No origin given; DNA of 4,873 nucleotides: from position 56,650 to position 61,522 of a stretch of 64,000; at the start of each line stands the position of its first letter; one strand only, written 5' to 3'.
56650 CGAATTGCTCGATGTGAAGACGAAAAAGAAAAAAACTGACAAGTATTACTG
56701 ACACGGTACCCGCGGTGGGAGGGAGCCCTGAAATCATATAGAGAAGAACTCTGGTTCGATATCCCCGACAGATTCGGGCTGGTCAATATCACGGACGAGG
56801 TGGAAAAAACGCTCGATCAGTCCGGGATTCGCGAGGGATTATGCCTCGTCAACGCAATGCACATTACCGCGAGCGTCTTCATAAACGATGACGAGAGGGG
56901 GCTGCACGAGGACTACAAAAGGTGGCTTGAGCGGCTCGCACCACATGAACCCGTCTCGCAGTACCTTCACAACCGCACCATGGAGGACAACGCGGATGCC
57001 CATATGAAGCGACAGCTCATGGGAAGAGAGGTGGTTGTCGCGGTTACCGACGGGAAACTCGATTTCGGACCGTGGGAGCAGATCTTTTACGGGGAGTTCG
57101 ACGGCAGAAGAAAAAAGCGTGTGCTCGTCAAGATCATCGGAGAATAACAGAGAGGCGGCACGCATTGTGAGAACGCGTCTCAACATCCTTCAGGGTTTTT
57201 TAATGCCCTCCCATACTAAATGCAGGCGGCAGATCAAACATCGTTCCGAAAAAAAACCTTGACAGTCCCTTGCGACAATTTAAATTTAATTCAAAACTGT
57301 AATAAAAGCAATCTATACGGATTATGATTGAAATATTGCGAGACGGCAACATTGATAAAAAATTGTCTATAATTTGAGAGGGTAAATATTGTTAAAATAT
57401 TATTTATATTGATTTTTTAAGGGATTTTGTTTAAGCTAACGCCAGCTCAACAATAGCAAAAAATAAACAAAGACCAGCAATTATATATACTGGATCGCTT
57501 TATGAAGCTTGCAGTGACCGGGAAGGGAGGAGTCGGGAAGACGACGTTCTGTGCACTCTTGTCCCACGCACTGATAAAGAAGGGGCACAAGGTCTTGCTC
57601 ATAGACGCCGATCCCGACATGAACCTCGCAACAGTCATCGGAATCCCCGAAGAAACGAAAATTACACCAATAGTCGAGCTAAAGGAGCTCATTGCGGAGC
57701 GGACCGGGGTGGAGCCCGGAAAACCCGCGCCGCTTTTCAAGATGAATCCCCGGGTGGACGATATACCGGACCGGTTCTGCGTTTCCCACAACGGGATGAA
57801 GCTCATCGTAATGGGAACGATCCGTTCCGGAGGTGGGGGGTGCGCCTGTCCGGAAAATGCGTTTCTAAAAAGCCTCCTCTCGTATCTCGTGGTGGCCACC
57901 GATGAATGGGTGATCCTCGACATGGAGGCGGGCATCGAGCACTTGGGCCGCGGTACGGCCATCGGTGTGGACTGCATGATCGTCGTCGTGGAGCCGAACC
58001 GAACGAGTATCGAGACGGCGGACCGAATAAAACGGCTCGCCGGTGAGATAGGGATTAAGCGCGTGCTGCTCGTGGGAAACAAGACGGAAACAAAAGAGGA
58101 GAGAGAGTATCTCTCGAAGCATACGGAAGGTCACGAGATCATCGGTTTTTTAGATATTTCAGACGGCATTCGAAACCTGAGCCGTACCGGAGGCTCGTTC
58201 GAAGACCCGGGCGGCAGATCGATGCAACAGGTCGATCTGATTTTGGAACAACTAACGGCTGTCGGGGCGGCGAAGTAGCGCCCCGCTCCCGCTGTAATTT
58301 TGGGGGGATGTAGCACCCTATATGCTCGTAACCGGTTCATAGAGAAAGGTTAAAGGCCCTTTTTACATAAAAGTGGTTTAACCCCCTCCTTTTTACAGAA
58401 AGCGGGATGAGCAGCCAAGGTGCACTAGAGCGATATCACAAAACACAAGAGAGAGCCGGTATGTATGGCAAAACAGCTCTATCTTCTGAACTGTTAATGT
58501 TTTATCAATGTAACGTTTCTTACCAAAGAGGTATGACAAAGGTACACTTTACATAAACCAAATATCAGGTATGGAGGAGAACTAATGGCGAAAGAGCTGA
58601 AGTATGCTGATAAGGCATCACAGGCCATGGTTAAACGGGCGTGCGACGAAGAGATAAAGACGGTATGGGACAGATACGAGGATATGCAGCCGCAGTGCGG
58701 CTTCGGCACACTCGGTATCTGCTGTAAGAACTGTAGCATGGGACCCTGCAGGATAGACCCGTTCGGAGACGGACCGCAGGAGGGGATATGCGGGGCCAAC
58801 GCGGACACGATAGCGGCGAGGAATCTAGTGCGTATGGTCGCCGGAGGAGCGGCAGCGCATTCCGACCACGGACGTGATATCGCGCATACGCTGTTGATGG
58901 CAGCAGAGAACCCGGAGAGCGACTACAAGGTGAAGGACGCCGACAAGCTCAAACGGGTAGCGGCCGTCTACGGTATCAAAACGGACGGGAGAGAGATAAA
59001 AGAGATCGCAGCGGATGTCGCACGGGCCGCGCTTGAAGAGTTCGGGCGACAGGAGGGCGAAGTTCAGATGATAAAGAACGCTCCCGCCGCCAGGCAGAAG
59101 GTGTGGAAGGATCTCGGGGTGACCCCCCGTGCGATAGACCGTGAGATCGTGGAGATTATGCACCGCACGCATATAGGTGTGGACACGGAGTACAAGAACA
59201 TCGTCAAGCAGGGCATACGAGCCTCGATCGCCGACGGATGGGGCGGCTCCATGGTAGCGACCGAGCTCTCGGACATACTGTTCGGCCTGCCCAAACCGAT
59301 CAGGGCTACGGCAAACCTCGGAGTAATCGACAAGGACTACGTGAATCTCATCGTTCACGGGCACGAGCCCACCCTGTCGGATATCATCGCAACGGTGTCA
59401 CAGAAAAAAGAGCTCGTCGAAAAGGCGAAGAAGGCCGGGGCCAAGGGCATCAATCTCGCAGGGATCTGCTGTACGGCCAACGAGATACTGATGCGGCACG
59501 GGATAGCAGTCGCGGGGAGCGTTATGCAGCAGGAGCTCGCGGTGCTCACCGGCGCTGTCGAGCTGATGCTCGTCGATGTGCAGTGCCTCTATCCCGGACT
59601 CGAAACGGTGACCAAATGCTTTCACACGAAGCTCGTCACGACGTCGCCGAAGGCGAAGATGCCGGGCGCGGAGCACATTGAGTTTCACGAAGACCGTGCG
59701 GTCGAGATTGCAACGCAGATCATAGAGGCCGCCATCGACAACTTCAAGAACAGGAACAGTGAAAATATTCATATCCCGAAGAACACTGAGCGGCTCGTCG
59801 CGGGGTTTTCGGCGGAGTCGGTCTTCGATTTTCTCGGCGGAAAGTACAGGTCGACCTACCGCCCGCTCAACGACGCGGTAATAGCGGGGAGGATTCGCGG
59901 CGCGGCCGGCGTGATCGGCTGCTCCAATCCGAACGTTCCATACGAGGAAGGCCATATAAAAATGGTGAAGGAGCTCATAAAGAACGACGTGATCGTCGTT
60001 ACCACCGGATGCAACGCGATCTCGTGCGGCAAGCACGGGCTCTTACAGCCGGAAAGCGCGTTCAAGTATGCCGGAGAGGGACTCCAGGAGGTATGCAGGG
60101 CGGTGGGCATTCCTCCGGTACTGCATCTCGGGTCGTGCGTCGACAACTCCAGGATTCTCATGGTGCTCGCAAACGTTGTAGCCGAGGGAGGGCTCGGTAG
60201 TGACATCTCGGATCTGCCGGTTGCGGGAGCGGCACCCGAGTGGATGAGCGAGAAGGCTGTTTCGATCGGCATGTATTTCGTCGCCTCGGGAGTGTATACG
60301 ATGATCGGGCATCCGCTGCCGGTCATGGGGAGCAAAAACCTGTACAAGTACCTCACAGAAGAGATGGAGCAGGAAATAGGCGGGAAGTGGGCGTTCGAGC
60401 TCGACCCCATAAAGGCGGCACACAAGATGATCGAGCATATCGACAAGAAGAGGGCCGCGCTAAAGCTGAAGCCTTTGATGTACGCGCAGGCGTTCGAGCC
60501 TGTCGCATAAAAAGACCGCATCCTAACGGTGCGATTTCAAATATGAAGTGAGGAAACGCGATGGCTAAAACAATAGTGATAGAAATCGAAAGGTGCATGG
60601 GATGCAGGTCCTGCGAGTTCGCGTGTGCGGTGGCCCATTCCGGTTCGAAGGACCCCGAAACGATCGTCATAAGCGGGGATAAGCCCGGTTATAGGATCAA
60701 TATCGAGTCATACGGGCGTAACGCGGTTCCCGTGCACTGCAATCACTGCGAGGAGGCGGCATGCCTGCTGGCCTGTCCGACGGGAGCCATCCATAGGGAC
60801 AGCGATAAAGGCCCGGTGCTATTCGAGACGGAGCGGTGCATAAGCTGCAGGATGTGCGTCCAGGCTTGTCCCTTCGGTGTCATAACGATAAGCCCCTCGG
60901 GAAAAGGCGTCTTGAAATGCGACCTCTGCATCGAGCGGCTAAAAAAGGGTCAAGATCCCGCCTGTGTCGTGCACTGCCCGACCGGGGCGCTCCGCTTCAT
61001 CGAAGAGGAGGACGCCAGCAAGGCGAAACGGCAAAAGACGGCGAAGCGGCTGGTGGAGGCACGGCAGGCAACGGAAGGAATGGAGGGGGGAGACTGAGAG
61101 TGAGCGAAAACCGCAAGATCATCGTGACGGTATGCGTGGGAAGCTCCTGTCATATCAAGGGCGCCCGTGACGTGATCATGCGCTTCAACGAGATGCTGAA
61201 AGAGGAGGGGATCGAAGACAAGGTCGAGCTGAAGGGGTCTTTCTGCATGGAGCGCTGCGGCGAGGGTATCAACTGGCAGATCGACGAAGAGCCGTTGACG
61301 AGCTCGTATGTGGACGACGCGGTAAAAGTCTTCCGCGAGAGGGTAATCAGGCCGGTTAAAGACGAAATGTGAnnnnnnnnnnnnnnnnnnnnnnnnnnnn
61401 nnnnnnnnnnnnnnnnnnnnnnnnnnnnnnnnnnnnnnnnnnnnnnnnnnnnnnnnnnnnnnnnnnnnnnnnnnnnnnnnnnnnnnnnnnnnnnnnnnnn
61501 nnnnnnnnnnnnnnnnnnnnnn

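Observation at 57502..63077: CODH operon translationally fused to a ferredoxin, PAS sensor and PP2C phosphatase regulatory module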

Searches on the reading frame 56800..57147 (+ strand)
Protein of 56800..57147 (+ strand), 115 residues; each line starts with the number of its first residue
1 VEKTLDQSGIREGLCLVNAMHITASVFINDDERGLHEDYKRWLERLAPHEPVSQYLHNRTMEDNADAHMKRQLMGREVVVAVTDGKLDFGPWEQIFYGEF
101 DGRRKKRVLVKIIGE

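Call 6: search_protein_families(library=pfam, proteins=[window:56800-57147:+], max_evalue=0.01)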
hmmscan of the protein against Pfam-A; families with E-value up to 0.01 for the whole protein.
window:56800-57147:+ (115 aa): 1 family
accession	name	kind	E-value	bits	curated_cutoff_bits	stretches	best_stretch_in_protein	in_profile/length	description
PF01894.22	UPF0047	-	9e-35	119.8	27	1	2-112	7-117/117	Uncharacterised protein family UPF0047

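Call 7: search_protein_families(library=ncbifam, proteins=[window:56800-57147:+], max_evalue=0.01)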
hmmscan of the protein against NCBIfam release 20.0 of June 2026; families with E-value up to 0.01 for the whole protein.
window:56800-57147:+ (115 aa): 1 family
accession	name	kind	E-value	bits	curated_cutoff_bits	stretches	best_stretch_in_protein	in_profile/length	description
TIGR00149.1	TIGR00149_YjbQ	hypoth_equivalog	4.6e-29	100.8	67.75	1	2-115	21-132/132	secondary thiamine-phosphate synthase enzyme YjbQ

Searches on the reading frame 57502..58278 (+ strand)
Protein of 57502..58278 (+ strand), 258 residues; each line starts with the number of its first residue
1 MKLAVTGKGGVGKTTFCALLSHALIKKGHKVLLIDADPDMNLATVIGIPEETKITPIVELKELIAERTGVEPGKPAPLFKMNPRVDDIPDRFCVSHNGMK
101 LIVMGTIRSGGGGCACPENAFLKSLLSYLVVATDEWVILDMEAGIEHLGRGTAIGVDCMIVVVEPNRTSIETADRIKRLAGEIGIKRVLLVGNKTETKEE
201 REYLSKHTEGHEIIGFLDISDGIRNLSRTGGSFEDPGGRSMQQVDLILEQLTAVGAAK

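Call 6: search_protein_families(library=pfam, proteins=[window:57502-58278:+], max_evalue=0.01)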
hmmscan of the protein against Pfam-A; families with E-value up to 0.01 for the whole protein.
window:57502-58278:+ (258 aa): 14 families
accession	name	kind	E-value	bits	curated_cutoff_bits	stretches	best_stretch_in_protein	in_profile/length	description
PF01656.29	CbiA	-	1e-15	58.3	25.4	1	4-222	3-114/125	CobQ/CobB/MinD/ParA nucleotide binding domain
PF13614.12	AAA_31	-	3e-13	50.5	27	1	7-60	9-62/177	AAA domain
PF02374.21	ArsA_ATPase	-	8.4e-10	38.8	24.3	1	4-55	5-59/305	Anion-transporting ATPase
PF10609.15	ParA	-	1e-08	35.3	27.1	1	5-37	9-41/246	NUBPL iron-transfer P-loop NTPase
PF00142.24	Fer4_NifH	-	1e-07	32.2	25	1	1-43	1-43/271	4Fe-4S iron sulfur cluster binding proteins, NifH/frxC family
PF06564.18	CBP_BcsQ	-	3e-07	30.6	21.3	1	3-43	4-45/234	Cellulose biosynthesis protein BcsQ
PF16575.11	CLP1_P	-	2.7e-06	27.8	26.6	1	7-41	1-35/188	mRNA cleavage and polyadenylation factor CLP1 P-loop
PF01935.23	DUF87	-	8.9e-05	23.1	23.2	1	2-37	25-61/220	Helicase HerA, central domain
PF00448.28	SRP54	-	0.00026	21.1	22.7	1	4-37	5-38/196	SRP54-type protein, GTPase domain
PF03308.22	MeaB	-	0.00029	20.4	23.1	1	2-39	35-72/273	Methylmalonyl Co-A mutase-associated GTPase MeaB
PF13479.12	AAA_24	-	0.002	18.4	27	1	2-41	4-35/195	AAA domain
PF03029.23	ATP_bind_1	-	0.0023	18.2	27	1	5-39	1-35/240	Conserved hypothetical ATP binding protein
PF20720.3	nSTAND3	-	0.0056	16.8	27.2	1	4-38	21-54/155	Novel STAND NTPase 3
PF07693.20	KAP_NTPase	-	0.0074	16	20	1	3-38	23-58/293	KAP family P-loop domain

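Call 7: search_protein_families(library=ncbifam, proteins=[window:57502-58278:+], max_evalue=0.01)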
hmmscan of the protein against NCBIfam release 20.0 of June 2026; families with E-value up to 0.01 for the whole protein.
window:57502-58278:+ (258 aa): 30 families (the best 25 are shown)
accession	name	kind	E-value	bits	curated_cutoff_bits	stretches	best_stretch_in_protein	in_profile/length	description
TIGR01968.1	minD_bact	equivalog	1.4e-15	57.3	212.9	2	6-48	8-51/261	septum site-determining protein MinD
TIGR01969.1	minD_arch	subfamily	1.6e-14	53.7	201.75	2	5-54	6-55/251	cell division ATPase MinD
NF041546.1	ParA_partition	equivalog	5.3e-12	45.7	180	1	6-58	6-59/203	ParA family partition ATPase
TIGR04291.1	arsen_driv_ArsA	equivalog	7.7e-11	41.4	650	1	5-66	8-69/565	arsenical pump-driving ATPase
TIGR03371.1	cellulose_yhjQ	equivalog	8e-10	38.6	157.85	1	8-51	10-53/246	cellulose biosynthesis protein BcsQ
TIGR00345.1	GET3_arsA_TRC40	subfamily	5.3e-09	36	135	1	5-47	2-44/299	TRC40/GET3/ArsA family transport-energizing ATPase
TIGR01281.1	DPOR_bchL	equivalog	6.4e-08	32.3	345.15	1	1-41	1-41/268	ferredoxin:protochlorophyllide reductase (ATP-dependent) iron-sulfur ATP-binding protein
NF041417.1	ArsA_halo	exception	6.8e-08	31.7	800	1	3-71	336-403/617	arsenical pump-driving ATPase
NF047398.1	AAA_KGGVGR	domain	1.6e-07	31.9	90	1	8-37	11-40/190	KGGVGR-motif variant AAA ATPase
NF053622.1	ATPseBagAMYCTU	equivalog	3.5e-07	30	400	1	4-49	11-56/325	ATPase BagA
TIGR03453.1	partition_RepA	equivalog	3.9e-07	29.3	348.45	1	7-52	112-157/387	plasmid partitioning protein RepA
NF008079.0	PRK10818.1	equivalog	8e-07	28.7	508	1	5-47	8-51/270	septum site-determining protein MinD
NF041136.1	MrpORP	equivalog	1.2e-06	28.1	450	1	5-37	11-43/365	iron-sulfur cluster carrier protein MrpORP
NF009701.0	PRK13230.1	subfamily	2e-06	27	350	1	2-46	3-47/291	nitrogenase reductase-like protein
NF010443.0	PRK13869.1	subfamily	3.9e-06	25.9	446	1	4-55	125-177/405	plasmid-partitioning protein RepA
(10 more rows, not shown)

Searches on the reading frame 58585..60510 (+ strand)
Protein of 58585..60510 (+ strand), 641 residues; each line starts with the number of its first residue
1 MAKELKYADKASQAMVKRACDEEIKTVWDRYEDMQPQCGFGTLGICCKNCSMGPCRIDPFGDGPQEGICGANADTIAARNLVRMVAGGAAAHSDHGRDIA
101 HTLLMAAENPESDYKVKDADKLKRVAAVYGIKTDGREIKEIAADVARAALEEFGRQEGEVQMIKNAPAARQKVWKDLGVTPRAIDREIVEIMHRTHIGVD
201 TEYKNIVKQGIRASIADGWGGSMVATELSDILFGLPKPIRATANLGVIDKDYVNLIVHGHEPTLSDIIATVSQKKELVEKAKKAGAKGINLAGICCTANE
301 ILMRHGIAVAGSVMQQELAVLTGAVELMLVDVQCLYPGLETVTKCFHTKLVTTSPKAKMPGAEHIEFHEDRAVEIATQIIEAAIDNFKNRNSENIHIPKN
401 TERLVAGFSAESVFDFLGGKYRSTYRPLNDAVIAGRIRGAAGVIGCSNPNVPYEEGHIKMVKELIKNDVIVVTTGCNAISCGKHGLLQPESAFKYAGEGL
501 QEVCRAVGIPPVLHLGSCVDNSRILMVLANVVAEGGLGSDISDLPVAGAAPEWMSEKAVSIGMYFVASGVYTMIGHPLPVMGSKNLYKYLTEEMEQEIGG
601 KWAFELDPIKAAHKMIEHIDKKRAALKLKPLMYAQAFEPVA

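Call 6: search_protein_families(library=pfam, proteins=[window:58585-60510:+], max_evalue=0.01)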
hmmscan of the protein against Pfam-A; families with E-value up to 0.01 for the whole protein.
window:58585-60510:+ (641 aa): 1 family
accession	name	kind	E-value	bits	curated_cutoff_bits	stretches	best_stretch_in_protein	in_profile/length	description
PF03063.25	Prismane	-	1e-178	595.6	27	1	45-608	1-512/513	Prismane/CO dehydrogenase family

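Call 7: search_protein_families(library=ncbifam, proteins=[window:58585-60510:+], max_evalue=0.01)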
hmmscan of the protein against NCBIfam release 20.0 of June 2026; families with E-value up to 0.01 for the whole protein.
window:58585-60510:+ (641 aa): 4 families
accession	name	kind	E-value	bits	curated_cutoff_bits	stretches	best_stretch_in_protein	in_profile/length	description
TIGR01702.1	CO_DH_cata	equivalog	5.9e-205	682.1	478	1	9-626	3-619/621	anaerobic carbon-monoxide dehydrogenase catalytic subunit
TIGR00314.1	cdhA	equivalog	4.2e-25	87.7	781.3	3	168-371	146-345/784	CO dehydrogenase/acetyl-CoA synthase complex subunit alpha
TIGR01703.1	hybrid_clust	equivalog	4.5e-09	35.4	360.8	1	345-595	299-507/522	hydroxylamine reductase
NF007685.0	PRK10360.1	equivalog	0.0022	17.9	258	0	264-320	73-128/196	response regulator transcription factor UhpA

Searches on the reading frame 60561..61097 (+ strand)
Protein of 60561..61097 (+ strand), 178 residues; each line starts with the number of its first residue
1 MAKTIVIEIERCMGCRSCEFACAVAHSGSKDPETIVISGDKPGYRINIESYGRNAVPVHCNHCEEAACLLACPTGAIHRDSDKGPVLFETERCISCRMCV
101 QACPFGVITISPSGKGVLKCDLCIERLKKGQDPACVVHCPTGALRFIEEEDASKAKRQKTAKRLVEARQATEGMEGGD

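Call 6: search_protein_families(library=pfam, proteins=[window:60561-61097:+], max_evalue=0.01)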
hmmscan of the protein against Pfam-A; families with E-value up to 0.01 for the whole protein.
window:60561-61097:+ (178 aa): 14 families
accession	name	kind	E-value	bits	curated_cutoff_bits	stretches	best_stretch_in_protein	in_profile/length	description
PF13247.11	Fer4_11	-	1.6e-23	83.2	26.2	1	56-147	6-98/100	4Fe-4S dicluster domain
PF12838.12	Fer4_7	-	1.3e-13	51.6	27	1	59-107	1-52/52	4Fe-4S dicluster domain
PF00037.32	Fer4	-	2.9e-12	46.3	21.1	1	88-109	3-24/24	4Fe-4S binding domain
PF13187.11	Fer4_9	-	3.4e-12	46.6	27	2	11-77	1-52/52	4Fe-4S dicluster domain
PF12837.12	Fer4_6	-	1.8e-10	40.7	25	1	87-108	3-24/24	4Fe-4S binding domain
PF13237.11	Fer4_10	-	2.9e-10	40.3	25.5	1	58-104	7-53/53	4Fe-4S dicluster domain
PF12797.12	Fer4_2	-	1.2e-09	38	24.5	2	85-105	2-22/22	4Fe-4S binding domain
PF13484.11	Fer4_16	-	2.9e-09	38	30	0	92-126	1-32/66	4Fe-4S double cluster binding domain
PF14697.11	Fer4_21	-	1.2e-05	25.8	35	1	59-109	7-58/59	4Fe-4S dicluster domain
PF12800.12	Fer4_4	-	2.4e-05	24.7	24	1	90-106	1-17/17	4Fe-4S binding domain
PF13183.11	Fer4_8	-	2.5e-05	25.2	27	0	8-75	1-67/68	4Fe-4S dicluster domain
PF12798.12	Fer4_3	-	0.0002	22.4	27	0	93-106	1-14/15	4Fe-4S binding domain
PF25160.1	LdpA_Fe-S-bd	-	0.00072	19.7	27.6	1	67-110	8-45/49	LdpA Fe-S cluster-binding domain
PF13534.11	Fer4_17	-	0.003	18.5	22.2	0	92-106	1-15/61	4Fe-4S dicluster domain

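Call 7: search_protein_families(library=ncbifam, proteins=[window:60561-61097:+], max_evalue=0.01)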
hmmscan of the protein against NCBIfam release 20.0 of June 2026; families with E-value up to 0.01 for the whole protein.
window:60561-61097:+ (178 aa): 70 families (the best 25 are shown)
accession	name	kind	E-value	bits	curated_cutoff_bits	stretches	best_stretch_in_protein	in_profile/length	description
NF009408.0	PRK12769.1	equivalog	2e-31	108.8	1003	1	1-169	1-170/659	formate-dependent uric acid utilization protein AegA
TIGR02951.1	DMSO_dmsB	equivalog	5.1e-30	104.6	214.1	1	7-148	6-152/161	DMSO/selenate family reductase complex B subunit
NF009451.0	PRK12809.1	equivalog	1.6e-29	102.7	1154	1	1-163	1-153/639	formate-dependent uric acid utilization protein YgfT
TIGR01582.1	FDH-beta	equivalog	2.5e-28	99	334.7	1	59-161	92-194/283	formate dehydrogenase subunit beta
NF041715.1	arsenate_red_ArrB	equivalog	2.1e-26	92.9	450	2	4-110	4-106/233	arsenate respiratory reductase iron-sulfur subunit ArrB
TIGR03149.1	cyt_nit_nrfC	equivalog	1.2e-25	90.2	377.6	1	6-165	42-200/225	cytochrome c nitrite reductase Fe-S protein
NF045715.1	sulf_resp_HmcB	equivalog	1.4e-25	90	420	2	58-162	105-211/307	sulfate respiration complex iron-sulfur protein HmcB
NF011569.0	PRK14993.1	equivalog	3.7e-24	85.5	416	1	4-151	45-189/244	tetrathionate reductase subunit TtrB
NF007658.0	PRK10330.1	equivalog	3.9e-24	85.1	260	1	1-161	1-172/181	electron transport protein HydN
NF008134.0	PRK10882.1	equivalog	5.5e-23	81.5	263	1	58-161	111-221/329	hydrogenase 2 operon protein HybA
NF045797.1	DsrO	equivalog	1.2e-22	80.5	200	1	53-173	96-226/235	sulfate reduction electron transfer complex DsrMKJOP subunit DsrO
NF042979.1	EthbenzDh_ebdB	equivalog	1.7e-22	79.7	740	1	59-162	152-254/354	ethylbenzene dehydrogenase subunit beta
NF045766.1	PhenlGlyoxDHPadI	equivalog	5.4e-22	78.1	700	1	3-149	5-138/443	NADH-dependent phenylglyoxylate dehydrogenase subunit beta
TIGR03478.1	DMSO_red_II_bet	subfamily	6.1e-22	78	480.7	1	56-155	127-225/321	DMSO reductase family type II enzyme, iron-sulfur subunit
NF007382.0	PRK09898.1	equivalog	8.1e-19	68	213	1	5-152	61-206/208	ferredoxin-like protein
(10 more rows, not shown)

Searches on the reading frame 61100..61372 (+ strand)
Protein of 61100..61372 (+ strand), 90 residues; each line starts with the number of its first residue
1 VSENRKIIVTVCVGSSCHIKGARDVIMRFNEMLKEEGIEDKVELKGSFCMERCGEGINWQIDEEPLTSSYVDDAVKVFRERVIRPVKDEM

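Call 6: search_protein_families(library=pfam, proteins=[window:61100-61372:+], max_evalue=0.01)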
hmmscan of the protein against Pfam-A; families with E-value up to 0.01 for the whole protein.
window:61100-61372:+ (90 aa): 1 family
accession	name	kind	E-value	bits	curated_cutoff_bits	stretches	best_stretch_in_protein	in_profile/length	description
PF01257.25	2Fe-2S_thioredx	-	3.6e-05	24.1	24.8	1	5-70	64-133/145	Thioredoxin-like [2Fe-2S] ferredoxin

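Call 7: search_protein_families(library=ncbifam, proteins=[window:61100-61372:+], max_evalue=0.01)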
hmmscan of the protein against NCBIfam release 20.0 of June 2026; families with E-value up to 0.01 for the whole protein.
window:61100-61372:+ (90 aa): 4 families
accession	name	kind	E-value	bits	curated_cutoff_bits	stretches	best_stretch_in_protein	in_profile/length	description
NF005722.0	PRK07539.1-2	equivalog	0.00052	20.1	141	1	7-67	78-142/157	NADH-quinone oxidoreductase subunit NuoE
TIGR01958.1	nuoE_fam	subfamily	0.0016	18.6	142.4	1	6-63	68-129/148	NADH-quinone oxidoreductase subunit NuoE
NF041613.1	fdxn_Azotob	equivalog_domain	0.0023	18.2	195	1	15-78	22-87/107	2Fe-2S ferredoxin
NF005747.0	PRK07571.1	equivalog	0.0042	16.8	224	1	10-55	93-142/173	bidirectional hydrogenase complex protein HoxE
